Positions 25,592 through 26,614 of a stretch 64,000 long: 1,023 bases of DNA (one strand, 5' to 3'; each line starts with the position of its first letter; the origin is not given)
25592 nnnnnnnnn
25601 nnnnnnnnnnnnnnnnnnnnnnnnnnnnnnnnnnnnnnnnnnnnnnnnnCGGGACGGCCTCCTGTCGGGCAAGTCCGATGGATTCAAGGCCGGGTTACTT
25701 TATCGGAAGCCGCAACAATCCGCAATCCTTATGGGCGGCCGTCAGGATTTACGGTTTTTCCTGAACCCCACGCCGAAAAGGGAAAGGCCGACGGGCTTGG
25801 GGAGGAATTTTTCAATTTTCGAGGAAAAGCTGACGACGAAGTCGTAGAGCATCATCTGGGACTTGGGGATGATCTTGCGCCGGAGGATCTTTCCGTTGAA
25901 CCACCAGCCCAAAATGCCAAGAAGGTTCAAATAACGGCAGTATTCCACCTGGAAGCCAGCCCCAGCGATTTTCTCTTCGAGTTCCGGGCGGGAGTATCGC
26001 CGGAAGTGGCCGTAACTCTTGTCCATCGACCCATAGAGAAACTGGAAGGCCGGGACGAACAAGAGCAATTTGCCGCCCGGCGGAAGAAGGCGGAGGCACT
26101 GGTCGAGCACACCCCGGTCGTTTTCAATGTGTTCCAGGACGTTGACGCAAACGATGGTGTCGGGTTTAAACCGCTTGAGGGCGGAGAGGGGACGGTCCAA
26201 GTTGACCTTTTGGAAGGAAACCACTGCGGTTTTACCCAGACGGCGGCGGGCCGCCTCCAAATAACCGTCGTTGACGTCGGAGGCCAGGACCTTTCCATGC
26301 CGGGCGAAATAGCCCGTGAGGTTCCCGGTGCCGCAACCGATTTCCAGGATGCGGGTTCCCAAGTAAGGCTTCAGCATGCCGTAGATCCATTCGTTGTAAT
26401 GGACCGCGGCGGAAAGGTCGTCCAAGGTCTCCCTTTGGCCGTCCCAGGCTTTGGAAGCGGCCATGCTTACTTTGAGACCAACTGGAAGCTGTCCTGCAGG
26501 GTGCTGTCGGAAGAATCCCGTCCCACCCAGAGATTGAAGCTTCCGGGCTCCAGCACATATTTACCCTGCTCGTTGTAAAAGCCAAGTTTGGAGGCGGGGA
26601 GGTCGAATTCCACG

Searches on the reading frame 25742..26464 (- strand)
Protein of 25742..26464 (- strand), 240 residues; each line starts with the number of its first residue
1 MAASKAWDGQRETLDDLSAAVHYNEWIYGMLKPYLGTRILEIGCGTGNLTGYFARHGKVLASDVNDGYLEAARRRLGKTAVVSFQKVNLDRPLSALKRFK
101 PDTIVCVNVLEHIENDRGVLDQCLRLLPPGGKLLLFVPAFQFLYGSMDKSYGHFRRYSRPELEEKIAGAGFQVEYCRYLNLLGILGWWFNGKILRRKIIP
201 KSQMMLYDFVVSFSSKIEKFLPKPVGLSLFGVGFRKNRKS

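Call 6: search_protein_families(library=pfam, proteins=[window:25742-26464:-], max_evalue=0.01)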
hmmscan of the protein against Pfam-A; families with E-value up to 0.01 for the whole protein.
window:25742-26464:- (240 aa): 12 families
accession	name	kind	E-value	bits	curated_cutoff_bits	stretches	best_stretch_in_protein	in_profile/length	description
PF08242.18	Methyltransf_12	-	3e-17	63.6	30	1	40-133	1-98/98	Methyltransferase domain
PF13489.12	Methyltransf_23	-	2.4e-15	57.1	27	1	36-174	23-162/164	Methyltransferase domain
PF08241.18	Methyltransf_11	-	8.5e-15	55.6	21.2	1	40-134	1-94/95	Methyltransferase domain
PF13649.12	Methyltransf_25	-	2.7e-14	54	27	1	39-131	1-97/97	Methyltransferase domain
PF13847.12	Methyltransf_31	-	4e-09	36.7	27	1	36-134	4-108/145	Methyltransferase domain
PF01209.24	Ubie_methyltran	-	4.8e-05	23.3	20.1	1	32-166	44-181/233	ubiE/COQ5 methyltransferase family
PF05401.17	NodS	-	4.9e-05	23.7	24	1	38-134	46-143/201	Nodulation protein S (NodS)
PF02353.26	CMAS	-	0.00015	21.6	27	1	25-135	52-164/273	Mycolic acid cyclopropane synthetase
PF07021.18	MetW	-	0.00022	21.4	21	1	36-140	14-112/193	Methionine biosynthesis protein MetW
PF06080.18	DUF938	-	0.00035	20.9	27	1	33-138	20-140/202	Protein of unknown function (DUF938)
PF05175.20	MTS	-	0.0037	17.4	23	1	35-149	31-152/170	Methyltransferase small domain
PF01728.25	FtsJ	-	0.0042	17.5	24.1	1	32-106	20-97/181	FtsJ-like methyltransferase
